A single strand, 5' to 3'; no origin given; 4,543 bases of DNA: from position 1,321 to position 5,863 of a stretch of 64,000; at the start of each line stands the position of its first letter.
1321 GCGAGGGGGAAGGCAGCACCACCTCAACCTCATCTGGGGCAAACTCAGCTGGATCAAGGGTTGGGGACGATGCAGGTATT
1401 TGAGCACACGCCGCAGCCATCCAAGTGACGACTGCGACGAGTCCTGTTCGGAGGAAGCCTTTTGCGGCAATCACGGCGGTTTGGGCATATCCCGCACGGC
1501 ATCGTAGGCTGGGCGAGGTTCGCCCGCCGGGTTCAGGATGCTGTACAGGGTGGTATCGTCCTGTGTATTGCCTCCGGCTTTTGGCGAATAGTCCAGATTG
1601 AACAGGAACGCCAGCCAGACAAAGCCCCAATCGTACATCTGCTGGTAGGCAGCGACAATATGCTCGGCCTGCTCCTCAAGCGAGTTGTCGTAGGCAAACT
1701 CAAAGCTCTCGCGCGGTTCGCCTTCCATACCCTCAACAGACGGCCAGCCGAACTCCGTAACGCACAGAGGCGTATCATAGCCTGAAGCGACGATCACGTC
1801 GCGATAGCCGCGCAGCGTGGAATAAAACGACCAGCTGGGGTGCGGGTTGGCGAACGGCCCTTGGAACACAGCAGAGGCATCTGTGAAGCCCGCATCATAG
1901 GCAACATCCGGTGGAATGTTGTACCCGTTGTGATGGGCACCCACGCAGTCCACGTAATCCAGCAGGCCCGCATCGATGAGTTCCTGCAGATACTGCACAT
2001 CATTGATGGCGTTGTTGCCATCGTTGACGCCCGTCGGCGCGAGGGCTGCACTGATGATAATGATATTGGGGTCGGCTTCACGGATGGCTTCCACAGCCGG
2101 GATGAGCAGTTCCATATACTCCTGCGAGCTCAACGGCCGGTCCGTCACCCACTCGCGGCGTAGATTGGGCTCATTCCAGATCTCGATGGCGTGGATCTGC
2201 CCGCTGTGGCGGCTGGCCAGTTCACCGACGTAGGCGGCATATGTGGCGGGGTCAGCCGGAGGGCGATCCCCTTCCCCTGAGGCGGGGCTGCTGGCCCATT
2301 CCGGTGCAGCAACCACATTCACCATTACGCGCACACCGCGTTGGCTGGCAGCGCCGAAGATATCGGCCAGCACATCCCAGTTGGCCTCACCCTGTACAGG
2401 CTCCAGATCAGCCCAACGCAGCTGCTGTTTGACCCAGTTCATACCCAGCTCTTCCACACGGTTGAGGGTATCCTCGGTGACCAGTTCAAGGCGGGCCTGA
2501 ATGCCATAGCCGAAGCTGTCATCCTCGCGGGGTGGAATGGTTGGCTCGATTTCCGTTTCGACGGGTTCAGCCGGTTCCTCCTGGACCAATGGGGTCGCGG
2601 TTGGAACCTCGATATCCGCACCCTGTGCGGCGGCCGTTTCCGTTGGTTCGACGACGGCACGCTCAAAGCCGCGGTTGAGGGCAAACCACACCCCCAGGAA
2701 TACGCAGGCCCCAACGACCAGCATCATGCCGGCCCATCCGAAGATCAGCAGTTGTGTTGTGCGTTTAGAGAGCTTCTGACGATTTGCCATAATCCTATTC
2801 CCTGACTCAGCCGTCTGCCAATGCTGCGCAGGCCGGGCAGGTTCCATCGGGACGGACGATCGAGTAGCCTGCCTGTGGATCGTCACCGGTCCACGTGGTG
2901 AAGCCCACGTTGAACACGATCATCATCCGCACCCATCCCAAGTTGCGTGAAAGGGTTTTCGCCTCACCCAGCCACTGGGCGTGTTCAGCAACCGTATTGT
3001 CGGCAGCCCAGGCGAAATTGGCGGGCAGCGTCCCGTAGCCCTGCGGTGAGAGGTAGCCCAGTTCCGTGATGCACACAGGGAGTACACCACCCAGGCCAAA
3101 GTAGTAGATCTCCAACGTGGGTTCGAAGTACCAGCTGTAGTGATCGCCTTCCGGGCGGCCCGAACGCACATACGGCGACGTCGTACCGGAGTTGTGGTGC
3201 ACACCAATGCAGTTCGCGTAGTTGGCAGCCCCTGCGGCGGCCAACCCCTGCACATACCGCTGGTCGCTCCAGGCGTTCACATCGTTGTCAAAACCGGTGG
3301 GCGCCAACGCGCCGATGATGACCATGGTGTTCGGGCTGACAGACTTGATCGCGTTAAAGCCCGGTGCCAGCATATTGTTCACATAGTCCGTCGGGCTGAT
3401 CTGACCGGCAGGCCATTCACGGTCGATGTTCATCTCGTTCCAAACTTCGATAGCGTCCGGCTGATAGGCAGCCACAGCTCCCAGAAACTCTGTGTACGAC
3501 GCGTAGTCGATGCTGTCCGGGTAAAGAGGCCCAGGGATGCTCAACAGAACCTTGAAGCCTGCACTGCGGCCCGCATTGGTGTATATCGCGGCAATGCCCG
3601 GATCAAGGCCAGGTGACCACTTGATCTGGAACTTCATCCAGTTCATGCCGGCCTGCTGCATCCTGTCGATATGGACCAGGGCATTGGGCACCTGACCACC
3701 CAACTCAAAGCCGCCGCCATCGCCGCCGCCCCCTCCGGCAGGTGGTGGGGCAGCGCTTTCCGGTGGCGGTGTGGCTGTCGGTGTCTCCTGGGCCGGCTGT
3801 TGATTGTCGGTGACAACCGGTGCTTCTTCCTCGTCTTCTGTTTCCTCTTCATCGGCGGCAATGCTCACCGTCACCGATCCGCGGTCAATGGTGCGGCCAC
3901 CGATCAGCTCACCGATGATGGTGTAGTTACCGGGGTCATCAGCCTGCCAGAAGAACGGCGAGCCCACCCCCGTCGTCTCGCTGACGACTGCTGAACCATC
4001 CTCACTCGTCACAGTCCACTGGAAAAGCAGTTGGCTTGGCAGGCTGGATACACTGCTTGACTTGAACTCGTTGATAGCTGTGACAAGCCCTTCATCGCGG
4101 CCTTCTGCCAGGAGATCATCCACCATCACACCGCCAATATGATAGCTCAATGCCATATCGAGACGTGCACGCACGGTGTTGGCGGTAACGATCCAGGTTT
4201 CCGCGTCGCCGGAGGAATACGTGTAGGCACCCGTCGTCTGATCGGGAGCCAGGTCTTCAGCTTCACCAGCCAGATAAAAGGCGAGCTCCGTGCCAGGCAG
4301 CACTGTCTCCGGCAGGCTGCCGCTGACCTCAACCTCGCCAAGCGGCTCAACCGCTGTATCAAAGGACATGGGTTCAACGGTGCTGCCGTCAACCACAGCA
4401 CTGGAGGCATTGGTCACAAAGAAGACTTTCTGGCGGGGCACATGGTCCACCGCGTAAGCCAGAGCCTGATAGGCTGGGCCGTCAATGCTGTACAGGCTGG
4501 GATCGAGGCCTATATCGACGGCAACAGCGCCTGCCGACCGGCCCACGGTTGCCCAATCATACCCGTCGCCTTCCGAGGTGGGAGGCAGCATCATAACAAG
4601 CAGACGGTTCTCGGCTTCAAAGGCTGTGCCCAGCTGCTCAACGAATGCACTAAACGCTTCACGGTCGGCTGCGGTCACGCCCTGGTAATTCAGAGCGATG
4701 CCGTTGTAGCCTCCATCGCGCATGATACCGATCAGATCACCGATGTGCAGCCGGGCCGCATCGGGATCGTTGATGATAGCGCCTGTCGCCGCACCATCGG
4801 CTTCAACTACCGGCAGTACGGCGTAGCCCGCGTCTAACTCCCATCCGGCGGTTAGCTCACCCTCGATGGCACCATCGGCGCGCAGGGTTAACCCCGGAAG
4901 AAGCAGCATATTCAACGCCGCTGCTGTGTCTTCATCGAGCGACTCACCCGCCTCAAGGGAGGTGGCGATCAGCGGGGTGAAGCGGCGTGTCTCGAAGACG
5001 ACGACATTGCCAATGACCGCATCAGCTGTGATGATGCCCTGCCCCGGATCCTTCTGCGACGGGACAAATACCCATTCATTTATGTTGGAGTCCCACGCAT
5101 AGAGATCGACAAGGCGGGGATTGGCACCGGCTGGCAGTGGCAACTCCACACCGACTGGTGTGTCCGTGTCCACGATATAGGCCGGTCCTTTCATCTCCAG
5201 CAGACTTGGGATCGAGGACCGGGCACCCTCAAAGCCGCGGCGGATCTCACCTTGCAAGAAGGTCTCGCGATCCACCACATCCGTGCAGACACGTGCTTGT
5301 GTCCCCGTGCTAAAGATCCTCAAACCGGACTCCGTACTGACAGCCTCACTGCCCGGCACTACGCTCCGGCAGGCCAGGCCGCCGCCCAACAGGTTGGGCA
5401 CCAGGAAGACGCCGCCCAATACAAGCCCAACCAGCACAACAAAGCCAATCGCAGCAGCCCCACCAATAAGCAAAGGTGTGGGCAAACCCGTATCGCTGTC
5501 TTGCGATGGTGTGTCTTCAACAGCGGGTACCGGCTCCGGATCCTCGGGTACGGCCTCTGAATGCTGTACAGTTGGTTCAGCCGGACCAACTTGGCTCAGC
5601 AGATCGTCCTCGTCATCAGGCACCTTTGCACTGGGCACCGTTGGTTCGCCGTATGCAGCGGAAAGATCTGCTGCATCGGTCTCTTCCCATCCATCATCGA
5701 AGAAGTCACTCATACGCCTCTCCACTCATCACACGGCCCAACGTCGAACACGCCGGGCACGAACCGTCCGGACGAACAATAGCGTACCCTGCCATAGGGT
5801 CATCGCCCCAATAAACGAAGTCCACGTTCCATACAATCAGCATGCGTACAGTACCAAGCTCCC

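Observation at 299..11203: Five-gene, translationally coupled array of membrane- or lipid-anchored clan GH-A hydrolase paralogs, three with a shared ~900-aa multidomain architecture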

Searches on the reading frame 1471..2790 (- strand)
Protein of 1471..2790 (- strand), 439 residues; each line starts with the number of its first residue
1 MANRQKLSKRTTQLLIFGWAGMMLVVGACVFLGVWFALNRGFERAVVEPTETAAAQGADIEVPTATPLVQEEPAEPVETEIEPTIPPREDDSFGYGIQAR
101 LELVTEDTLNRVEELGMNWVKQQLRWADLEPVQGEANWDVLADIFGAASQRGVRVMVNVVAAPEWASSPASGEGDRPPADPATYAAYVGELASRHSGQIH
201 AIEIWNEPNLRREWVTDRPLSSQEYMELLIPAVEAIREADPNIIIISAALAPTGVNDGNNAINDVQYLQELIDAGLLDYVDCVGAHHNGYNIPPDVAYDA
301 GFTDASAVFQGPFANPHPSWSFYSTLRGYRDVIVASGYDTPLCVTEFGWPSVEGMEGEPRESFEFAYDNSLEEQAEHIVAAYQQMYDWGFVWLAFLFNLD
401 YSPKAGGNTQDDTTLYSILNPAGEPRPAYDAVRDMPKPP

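Call 3: search_protein_families(library=pfam, proteins=[window:1471-2790:-], max_evalue=0.1)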
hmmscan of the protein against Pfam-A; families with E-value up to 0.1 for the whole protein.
window:1471-2790:- (439 aa): 4 families
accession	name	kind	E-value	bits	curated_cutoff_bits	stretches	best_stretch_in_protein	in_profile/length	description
PF00150.24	Cellulase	-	9.5e-09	35.6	23.5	1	105-246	23-164/272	Cellulase (glycosyl hydrolase family 5)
PF02449.21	Glyco_hydro_42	-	0.00048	20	21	1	105-166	12-76/376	Beta-galactosidase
PF01229.23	Glyco_hydro_39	-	0.0033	16.7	26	1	201-243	151-191/472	Glycosyl hydrolases family 39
PF01301.25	Glyco_hydro_35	-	0.057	13.4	27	1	106-144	27-65/319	Glycosyl hydrolases family 35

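Call 4: search_protein_families(library=ncbifam, proteins=[window:1471-2790:-], max_evalue=0.1)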
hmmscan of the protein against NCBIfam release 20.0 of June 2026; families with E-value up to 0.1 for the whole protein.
window:1471-2790:- (439 aa): 0 families

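Call 6: search_solved_structures(query=window:1471-2790:-, max_evalue=1, show_alignments=2)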
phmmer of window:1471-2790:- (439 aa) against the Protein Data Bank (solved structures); distinct sequences matched with E-value up to 1: 22.
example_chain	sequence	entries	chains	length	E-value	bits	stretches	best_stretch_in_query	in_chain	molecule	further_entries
5bx9_A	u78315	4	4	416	2.4e-11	46.3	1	108-252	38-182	PslG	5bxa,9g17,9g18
4zn2_A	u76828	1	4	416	2.5e-11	46.3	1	108-252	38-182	PslG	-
4xv0_A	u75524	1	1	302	0.02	16.9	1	114-243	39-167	Beta-xylanase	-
7osk_A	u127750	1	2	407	0.023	16.8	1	104-247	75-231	Arabinogalactan endo-1,4-beta-galactosidase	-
3u7b_A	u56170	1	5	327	0.076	15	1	91-173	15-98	ENDO-1,4-BETA-XYLANASE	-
7r7s_I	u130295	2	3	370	0.092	14.8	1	137-205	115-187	NSFL1 cofactor p47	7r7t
6uqj_A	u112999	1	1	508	0.12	14.4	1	137-245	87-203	Beta-xylosidase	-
2bs9_A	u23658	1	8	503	0.13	14.3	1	201-249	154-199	BETA-XYLOSIDASE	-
1w91_A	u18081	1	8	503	0.13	14.3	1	201-249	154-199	BETA-XYLOSIDASE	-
1px8_A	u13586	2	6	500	0.13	14.2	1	201-249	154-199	Beta-xylosidase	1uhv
4m29_A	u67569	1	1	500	0.21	13.6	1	137-251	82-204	Beta-xylosidase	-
4ekj_A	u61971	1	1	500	0.21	13.6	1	137-251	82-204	Beta-xylosidase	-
1ta3_B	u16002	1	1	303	0.25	13.3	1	114-242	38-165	Endo-1,4-beta-xylanase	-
6yyh_A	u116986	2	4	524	0.27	13.2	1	202-249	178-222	Beta-xylosidase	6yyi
8rd5_A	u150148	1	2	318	0.32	13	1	113-244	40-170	Endo-1,4-beta-xylanase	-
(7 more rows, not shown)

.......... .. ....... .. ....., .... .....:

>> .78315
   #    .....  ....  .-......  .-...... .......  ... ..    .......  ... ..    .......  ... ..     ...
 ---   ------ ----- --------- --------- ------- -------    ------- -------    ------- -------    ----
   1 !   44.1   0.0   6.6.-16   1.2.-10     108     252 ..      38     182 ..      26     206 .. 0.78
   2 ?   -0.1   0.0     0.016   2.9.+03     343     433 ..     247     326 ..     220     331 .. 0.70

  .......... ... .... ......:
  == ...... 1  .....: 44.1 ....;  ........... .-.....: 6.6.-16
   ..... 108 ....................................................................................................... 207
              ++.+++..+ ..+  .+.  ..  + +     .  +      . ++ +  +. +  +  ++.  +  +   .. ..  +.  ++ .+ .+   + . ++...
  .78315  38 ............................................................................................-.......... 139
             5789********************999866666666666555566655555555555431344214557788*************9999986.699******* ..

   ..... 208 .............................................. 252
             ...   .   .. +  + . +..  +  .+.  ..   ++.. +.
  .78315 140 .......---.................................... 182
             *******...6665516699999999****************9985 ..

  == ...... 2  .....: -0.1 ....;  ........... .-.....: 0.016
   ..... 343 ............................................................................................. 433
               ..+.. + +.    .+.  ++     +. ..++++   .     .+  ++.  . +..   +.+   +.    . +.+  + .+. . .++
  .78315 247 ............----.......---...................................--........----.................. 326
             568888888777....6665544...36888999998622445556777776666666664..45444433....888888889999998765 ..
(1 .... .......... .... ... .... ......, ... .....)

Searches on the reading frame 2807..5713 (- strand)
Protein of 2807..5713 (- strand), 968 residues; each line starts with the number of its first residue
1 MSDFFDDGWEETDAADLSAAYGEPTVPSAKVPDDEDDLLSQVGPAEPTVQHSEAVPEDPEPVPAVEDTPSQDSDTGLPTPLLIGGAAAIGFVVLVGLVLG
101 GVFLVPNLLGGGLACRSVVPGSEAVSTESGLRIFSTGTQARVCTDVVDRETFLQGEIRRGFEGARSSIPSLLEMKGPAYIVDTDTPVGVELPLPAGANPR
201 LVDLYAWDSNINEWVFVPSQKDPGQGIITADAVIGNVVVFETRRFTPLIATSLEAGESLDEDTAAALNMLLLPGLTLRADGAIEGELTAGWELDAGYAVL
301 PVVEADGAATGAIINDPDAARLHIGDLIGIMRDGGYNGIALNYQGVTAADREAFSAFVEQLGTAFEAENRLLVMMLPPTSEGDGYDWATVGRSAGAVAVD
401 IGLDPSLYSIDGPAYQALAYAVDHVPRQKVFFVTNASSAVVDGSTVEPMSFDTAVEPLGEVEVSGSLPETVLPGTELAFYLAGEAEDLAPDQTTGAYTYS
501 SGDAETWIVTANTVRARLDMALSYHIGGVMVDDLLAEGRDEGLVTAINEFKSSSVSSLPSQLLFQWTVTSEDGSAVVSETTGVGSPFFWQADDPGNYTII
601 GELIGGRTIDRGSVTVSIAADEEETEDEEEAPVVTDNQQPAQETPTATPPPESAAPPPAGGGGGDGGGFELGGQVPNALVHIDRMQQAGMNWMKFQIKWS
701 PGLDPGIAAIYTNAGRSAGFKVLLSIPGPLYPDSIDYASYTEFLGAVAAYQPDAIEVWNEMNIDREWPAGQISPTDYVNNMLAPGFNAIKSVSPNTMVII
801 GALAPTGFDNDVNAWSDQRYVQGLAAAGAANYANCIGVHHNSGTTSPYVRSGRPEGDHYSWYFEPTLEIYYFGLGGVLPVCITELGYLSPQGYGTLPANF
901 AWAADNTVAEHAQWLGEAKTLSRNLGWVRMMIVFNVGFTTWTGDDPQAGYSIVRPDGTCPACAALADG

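Call 3: search_protein_families(library=pfam, proteins=[window:2807-5713:-], max_evalue=0.1)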
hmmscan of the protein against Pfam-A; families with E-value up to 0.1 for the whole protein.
window:2807-5713:- (968 aa): 2 families
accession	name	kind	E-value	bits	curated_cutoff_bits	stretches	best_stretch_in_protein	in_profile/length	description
PF00704.34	Glyco_hydro_18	-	0.00043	20.5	29.6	1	314-399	84-178/317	Glycosyl hydrolases family 18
PF07745.19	Glyco_hydro_53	-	0.019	14.4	24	1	750-801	131-182/340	Glycosyl hydrolase family 53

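Call 4: search_protein_families(library=ncbifam, proteins=[window:2807-5713:-], max_evalue=0.1)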
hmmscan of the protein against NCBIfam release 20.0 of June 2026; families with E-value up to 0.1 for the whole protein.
window:2807-5713:- (968 aa): 0 families
